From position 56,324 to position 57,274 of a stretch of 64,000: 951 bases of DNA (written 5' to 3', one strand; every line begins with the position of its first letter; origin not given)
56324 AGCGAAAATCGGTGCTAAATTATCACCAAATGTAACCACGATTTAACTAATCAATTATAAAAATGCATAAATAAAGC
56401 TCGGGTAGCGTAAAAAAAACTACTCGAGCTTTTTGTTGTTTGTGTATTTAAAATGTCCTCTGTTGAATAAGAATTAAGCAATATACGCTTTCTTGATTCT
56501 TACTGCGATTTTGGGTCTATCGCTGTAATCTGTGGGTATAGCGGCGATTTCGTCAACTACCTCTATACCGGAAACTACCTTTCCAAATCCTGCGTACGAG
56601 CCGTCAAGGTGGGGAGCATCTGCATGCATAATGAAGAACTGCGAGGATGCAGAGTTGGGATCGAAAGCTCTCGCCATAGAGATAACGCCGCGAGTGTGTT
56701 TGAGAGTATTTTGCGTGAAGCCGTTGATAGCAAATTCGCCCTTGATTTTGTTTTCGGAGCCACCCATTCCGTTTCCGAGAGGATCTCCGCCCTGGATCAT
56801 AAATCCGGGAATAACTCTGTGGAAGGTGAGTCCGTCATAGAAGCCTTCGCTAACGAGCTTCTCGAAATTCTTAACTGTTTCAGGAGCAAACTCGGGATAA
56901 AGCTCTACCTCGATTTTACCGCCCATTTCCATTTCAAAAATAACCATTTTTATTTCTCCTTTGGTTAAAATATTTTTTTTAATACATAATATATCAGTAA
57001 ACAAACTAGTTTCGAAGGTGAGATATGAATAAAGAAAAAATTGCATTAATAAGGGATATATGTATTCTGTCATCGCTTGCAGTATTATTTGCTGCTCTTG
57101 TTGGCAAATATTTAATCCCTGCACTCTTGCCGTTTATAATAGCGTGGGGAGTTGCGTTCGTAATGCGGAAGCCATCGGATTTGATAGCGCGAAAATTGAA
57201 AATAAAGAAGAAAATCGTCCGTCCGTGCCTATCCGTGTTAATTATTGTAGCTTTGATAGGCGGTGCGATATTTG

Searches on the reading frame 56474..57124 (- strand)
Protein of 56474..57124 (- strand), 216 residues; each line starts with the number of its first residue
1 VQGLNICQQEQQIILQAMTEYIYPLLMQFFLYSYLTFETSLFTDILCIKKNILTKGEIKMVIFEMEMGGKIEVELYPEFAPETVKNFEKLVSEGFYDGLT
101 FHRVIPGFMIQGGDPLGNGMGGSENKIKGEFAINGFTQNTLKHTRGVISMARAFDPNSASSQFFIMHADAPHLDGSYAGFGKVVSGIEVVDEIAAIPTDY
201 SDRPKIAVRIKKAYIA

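Call 63: search_protein_families(library=pfam, proteins=[window:56474-57124:-], max_evalue=0.001)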
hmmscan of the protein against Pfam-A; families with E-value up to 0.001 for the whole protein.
window:56474-57124:- (216 aa): 1 family
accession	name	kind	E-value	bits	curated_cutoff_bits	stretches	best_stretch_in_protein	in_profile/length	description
PF00160.26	Pro_isomerase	-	1.5e-50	172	21.7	1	63-213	2-157/159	Cyclophilin type peptidyl-prolyl cis-trans isomerase/CLD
